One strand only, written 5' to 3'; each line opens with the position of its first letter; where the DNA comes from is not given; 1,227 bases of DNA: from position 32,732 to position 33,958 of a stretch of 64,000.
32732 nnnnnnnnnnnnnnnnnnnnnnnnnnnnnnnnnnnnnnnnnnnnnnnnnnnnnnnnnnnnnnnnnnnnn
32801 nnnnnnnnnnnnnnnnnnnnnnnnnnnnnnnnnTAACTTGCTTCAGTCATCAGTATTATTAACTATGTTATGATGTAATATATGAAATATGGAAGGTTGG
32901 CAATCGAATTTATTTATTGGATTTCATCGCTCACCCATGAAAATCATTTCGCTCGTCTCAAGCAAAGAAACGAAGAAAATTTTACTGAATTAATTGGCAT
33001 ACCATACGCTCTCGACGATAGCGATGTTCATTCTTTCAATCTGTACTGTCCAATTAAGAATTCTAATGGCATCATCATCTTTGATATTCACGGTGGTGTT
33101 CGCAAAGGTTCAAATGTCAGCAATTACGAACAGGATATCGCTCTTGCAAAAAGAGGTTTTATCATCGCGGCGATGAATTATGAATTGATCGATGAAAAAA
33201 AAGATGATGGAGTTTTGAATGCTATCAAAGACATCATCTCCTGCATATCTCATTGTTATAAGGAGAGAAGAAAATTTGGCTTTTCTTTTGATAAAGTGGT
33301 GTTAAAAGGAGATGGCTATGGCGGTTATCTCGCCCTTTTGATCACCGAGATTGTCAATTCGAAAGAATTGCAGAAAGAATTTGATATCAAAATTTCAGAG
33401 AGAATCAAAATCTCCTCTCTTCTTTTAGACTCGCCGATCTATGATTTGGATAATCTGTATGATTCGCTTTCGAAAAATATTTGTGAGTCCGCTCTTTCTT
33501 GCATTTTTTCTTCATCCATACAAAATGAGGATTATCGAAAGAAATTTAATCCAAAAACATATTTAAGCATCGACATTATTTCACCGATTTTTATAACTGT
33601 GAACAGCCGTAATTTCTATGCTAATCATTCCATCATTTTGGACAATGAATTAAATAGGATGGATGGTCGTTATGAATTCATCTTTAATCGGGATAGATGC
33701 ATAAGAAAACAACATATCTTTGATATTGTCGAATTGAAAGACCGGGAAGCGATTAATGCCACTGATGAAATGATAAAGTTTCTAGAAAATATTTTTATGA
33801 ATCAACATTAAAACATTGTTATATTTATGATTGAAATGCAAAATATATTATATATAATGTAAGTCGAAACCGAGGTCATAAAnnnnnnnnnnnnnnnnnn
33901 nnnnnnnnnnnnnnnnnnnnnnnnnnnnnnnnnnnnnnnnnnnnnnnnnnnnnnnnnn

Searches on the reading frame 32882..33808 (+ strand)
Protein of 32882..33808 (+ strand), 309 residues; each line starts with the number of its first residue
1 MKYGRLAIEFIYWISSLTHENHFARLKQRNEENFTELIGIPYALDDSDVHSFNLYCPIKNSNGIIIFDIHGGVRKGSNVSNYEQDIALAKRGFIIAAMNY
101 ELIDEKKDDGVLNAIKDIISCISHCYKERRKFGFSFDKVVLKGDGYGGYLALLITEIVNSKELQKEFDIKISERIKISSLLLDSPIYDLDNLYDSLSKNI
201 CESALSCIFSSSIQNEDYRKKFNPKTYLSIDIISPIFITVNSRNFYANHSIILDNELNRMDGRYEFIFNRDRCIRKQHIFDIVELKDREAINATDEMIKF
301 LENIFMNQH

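Call 6: search_protein_families(library=pfam, proteins=[window:32882-33808:+], max_evalue=0.01)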
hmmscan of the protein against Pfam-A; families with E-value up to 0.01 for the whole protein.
window:32882-33808:+ (309 aa): 3 families
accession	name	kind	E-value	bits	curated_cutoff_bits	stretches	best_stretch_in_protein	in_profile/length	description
PF20434.5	BD-FAE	-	7.6e-14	52.2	26.8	1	54-238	3-194/215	BD-FAE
PF07859.19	Abhydrolase_3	-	0.00018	21.7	25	1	111-196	45-120/210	alpha/beta hydrolase fold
PF11144.14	DUF2920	-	0.0028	17.3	24.7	0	110-157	162-206/400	Protein of unknown function (DUF2920)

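Call 7: search_protein_families(library=ncbifam, proteins=[window:32882-33808:+], max_evalue=0.01)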
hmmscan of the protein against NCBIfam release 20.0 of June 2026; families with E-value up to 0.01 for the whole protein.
window:32882-33808:+ (309 aa): 3 families
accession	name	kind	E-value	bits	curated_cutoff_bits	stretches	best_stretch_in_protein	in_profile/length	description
NF052620.1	AryltfaseLP1002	equivalog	1.6e-06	27.6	300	1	71-193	40-161/265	lp_1002 family arylesterase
NF058665.1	HaHSL_fam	equivalog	5e-05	22.8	320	1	37-181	38-169/260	hormone-sensitive lipase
NF007547.0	PRK10162.1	equivalog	0.0019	17.2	389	1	53-164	75-184/321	acetyl esterase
